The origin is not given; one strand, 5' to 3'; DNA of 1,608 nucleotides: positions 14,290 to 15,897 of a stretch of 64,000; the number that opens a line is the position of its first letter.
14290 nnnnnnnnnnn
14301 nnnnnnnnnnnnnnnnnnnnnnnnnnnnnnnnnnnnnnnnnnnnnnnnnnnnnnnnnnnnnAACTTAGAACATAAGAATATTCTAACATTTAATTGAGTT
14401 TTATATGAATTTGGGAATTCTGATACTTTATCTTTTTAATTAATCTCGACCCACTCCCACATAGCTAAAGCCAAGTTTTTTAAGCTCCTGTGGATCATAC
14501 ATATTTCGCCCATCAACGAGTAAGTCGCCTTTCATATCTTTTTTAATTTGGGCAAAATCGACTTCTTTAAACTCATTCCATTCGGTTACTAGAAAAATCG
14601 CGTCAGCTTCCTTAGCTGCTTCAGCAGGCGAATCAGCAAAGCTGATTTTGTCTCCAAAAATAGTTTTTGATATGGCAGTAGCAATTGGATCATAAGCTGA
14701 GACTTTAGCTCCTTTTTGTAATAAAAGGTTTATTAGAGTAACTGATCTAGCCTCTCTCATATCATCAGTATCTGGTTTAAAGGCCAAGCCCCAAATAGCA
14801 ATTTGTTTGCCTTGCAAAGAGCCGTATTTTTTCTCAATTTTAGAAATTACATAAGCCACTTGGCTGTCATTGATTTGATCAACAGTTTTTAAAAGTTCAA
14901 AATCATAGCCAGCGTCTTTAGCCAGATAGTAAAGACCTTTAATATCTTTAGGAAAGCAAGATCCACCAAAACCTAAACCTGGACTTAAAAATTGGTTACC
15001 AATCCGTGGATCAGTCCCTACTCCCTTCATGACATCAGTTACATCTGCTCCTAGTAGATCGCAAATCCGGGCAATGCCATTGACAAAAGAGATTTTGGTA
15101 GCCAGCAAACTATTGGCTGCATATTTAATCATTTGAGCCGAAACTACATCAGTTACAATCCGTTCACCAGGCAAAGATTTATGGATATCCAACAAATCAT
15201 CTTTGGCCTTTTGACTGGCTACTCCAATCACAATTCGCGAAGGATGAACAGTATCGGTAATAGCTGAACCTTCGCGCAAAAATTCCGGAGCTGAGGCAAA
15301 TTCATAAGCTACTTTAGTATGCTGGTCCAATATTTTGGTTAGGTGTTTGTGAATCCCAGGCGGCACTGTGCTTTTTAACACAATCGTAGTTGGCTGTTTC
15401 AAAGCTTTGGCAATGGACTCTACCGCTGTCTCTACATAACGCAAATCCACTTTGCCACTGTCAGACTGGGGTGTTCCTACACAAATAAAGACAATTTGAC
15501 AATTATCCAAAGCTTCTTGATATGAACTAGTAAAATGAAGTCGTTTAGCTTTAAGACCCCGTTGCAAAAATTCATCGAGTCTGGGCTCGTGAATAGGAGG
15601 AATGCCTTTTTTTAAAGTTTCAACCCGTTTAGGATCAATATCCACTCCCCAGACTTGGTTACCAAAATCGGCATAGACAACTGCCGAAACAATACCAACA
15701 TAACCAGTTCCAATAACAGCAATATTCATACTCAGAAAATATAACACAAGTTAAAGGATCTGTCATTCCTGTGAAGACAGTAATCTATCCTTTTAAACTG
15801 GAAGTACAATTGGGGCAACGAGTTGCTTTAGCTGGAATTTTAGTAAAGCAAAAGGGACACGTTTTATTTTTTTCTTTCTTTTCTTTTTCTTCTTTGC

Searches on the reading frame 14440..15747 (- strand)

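Call 70: search_protein_families(library=pfam, proteins=[window:14440-15747:-], max_evalue=0.00001)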
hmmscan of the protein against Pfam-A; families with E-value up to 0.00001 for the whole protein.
window:14440-15747:- (435 aa): 5 families
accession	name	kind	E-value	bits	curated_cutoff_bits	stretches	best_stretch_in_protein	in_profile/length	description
PF03721.20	UDPG_MGDP_dh_N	-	1.7e-59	201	27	1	7-183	1-182/187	UDP-glucose/GDP-mannose dehydrogenase family, NAD binding domain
PF03720.21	UDPG_MGDP_dh_C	-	6.1e-37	126.6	30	1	317-419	1-103/103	UDP-glucose/GDP-mannose dehydrogenase family, UDP binding domain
PF00984.24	UDPG_MGDP_dh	-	2.2e-36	124.3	25.4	1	203-294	2-93/94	UDP-glucose/GDP-mannose dehydrogenase family, central domain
PF03446.21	NAD_binding_2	-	4.1e-10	40.3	21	0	8-142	1-109/161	NAD binding domain of 6-phosphogluconate dehydrogenase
PF03807.23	F420_oxidored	-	9e-07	29.8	21.6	0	342-412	18-90/94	NADP oxidoreductase coenzyme F420-dependent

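Call 78: search_protein_families(library=ncbifam, proteins=[window:14440-15747:-], max_evalue=1e-10)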
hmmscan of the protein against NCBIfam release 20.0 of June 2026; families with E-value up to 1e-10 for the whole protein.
window:14440-15747:- (435 aa): 7 families
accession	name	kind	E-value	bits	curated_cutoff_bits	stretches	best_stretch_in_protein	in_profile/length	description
NF047673.2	TeichurnBiosyTuaD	equivalog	7.5e-144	480.1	700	1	8-434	3-431/439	UDP-glucose 6-dehydrogenase TuaD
TIGR03026.1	NDP-sugDHase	subfamily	1.1e-140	469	189.8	1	7-415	1-413/413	nucleotide sugar dehydrogenase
NF041297.1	UDPGDh_AglM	equivalog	7e-115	384.3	670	1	7-421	1-421/429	UDP-glucose 6-dehydrogenase AglM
NF040825.1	UDPMaNacDH_Arch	equivalog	6.9e-67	226.1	750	1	7-434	1-415/418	UDP-N-acetyl-D-mannosamine dehydrogenase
NF008286.0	PRK11064.1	equivalog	2.8e-53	181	459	1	8-406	5-412/420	UDP-N-acetyl-D-mannosamine dehydrogenase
NF011631.0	PRK15057.1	equivalog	6.6e-44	150.6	757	1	7-357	1-340/388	UDP-glucose 6-dehydrogenase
NF011729.0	PRK15182.1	equivalog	2.6e-24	85.8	592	1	7-401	7-399/425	Vi polysaccharide biosynthesis UDP-N-acetylglucosamine C-6 dehydrogenase TviB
